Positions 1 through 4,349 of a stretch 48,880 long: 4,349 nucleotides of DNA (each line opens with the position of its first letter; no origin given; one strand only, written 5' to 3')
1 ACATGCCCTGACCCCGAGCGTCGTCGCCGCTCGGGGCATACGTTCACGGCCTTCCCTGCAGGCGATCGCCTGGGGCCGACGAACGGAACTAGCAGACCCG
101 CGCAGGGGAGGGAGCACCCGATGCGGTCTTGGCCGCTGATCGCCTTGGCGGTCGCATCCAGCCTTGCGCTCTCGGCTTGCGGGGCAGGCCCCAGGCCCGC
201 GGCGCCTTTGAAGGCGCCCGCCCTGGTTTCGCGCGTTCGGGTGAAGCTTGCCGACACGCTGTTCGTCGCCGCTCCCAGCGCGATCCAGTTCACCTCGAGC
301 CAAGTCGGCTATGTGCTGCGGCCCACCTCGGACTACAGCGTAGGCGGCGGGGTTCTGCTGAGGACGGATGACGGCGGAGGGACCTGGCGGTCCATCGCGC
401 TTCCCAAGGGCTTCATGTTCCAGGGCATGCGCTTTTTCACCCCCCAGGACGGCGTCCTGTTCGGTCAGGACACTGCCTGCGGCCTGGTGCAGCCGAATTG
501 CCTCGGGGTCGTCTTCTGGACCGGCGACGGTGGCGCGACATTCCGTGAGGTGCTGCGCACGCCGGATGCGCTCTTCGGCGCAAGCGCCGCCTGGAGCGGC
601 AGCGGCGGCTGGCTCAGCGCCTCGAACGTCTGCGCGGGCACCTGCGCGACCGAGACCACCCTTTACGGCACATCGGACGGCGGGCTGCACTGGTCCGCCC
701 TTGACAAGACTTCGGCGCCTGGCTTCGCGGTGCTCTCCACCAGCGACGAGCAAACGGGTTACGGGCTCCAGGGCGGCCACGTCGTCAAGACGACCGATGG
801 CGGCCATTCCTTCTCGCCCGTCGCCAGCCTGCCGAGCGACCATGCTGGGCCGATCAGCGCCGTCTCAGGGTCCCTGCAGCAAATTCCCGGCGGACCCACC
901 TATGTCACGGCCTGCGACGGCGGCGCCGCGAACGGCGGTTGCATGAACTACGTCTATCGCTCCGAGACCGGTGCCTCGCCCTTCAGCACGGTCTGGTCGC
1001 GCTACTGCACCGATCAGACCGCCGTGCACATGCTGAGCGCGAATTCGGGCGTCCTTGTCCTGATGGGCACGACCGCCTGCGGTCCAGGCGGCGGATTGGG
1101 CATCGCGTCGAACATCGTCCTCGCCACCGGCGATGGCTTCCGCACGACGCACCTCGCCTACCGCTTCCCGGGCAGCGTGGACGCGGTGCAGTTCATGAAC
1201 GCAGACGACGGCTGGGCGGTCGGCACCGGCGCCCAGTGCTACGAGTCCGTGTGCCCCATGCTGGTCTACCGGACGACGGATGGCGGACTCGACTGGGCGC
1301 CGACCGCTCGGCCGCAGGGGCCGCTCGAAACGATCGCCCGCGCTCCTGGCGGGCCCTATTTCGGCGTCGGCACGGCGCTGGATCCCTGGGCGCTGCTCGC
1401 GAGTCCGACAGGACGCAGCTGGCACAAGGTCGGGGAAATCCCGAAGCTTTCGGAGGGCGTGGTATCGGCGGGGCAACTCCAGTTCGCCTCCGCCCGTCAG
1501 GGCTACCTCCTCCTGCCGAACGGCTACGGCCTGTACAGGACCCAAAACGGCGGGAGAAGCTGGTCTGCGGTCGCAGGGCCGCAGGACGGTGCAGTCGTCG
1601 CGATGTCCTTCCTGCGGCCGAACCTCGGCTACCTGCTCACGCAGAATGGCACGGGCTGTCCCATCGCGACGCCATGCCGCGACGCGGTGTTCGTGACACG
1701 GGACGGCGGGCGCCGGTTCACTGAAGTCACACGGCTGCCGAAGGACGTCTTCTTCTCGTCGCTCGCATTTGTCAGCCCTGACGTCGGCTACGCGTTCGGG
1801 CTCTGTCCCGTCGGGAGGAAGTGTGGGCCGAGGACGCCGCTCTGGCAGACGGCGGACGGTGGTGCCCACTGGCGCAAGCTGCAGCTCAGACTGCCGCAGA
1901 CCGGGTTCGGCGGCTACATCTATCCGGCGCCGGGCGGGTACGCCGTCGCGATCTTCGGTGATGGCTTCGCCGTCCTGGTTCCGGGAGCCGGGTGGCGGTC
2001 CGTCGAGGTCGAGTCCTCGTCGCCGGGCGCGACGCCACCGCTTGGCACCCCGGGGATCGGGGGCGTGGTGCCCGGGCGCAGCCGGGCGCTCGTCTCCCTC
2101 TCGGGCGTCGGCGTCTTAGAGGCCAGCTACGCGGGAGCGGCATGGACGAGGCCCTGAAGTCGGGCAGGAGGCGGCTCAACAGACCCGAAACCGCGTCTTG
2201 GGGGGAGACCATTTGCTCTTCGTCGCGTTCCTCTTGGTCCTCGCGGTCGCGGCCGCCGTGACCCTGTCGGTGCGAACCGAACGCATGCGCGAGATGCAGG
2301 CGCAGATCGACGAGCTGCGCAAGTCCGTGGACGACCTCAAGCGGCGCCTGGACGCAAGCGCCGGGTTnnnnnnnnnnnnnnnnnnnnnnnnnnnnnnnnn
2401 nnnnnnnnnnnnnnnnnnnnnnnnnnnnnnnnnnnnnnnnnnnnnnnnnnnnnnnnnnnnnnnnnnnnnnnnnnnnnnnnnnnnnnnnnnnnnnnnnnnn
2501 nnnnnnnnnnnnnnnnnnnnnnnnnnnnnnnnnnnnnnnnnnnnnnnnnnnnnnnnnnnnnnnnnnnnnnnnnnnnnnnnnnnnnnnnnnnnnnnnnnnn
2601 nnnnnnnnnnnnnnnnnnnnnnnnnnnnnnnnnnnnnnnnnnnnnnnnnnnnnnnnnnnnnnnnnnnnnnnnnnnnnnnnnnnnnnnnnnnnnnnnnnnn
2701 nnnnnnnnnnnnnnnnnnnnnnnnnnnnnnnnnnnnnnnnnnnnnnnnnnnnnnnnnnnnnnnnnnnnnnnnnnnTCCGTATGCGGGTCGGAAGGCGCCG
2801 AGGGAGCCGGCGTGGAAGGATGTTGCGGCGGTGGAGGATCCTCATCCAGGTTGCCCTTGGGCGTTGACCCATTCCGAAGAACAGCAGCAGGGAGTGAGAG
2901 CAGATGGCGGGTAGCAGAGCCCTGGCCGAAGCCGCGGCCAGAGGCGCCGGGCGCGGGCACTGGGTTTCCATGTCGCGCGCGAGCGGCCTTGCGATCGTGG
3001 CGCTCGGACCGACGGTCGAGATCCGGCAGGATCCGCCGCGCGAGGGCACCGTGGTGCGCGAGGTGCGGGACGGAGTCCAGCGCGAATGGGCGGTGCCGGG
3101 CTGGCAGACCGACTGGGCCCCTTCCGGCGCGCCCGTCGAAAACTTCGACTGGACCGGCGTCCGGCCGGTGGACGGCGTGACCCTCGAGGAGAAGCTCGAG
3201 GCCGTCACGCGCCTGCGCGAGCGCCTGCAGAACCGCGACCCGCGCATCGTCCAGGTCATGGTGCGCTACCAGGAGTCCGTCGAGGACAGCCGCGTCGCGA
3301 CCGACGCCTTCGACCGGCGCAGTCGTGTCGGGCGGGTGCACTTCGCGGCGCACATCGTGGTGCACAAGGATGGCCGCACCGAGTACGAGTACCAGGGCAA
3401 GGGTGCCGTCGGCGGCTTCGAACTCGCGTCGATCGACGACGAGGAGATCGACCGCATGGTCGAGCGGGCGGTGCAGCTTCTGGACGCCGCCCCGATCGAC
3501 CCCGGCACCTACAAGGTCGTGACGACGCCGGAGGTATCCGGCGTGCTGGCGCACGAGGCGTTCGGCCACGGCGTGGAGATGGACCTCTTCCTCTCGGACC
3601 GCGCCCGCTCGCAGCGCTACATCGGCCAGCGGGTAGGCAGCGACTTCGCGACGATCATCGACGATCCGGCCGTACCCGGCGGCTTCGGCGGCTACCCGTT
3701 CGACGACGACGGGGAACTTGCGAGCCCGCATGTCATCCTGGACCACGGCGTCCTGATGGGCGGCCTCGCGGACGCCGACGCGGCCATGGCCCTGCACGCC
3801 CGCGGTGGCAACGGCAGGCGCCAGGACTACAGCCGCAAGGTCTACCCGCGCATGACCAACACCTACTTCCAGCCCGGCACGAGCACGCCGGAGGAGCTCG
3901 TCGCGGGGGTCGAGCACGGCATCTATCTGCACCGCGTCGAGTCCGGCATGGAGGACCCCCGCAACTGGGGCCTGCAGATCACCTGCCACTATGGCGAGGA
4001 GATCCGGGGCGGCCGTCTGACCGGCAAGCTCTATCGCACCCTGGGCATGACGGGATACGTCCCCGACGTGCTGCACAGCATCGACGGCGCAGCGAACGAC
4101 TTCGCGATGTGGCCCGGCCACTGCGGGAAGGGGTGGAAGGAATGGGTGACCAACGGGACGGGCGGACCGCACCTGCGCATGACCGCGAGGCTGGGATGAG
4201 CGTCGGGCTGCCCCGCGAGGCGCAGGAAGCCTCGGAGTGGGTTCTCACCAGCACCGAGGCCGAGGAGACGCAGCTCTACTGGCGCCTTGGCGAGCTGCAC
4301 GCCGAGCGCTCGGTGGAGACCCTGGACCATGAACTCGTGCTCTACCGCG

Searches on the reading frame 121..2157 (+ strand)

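Call 6: search_protein_families(library=pfam, proteins=[window:121-2157:+], max_evalue=0.00001)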
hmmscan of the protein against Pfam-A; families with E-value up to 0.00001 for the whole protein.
window:121-2157:+ (678 aa): 2 families
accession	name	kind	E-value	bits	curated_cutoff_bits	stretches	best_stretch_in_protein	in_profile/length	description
PF15902.12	Sortilin-Vps10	-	1.6e-11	44.1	33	0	430-546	9-122/446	Sortilin, neurotensin receptor 3,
PF14870.12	PSII_BNR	-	1e-07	32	27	0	73-195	33-141/303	Photosynthesis system II assembly factor YCF48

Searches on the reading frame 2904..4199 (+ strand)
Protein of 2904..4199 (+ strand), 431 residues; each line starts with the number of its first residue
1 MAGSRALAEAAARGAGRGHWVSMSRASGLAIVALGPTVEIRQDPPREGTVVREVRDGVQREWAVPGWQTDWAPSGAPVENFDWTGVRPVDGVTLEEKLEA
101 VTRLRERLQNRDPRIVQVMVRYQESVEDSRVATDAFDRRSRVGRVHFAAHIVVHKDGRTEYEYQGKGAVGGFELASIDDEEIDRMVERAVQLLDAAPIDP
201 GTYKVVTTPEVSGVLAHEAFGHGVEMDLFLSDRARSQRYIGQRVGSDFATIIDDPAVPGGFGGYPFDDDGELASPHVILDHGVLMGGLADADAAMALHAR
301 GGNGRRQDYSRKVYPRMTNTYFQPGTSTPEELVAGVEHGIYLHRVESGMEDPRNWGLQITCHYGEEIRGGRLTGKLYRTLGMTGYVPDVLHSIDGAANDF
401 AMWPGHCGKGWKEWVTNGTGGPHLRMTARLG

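Call 6: search_protein_families(library=pfam, proteins=[window:2904-4199:+], max_evalue=0.00001)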
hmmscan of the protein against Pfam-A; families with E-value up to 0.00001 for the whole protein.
window:2904-4199:+ (431 aa): 2 families
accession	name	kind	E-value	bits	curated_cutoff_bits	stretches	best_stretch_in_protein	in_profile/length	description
PF19289.4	PmbA_TldD_3rd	-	2.8e-41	141.5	22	1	200-426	1-213/220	PmbA/TldA metallopeptidase C-terminal domain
PF19290.4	PmbA_TldD_2nd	-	5.9e-08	33.6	20.9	1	88-192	2-104/109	PmbA/TldA metallopeptidase central domain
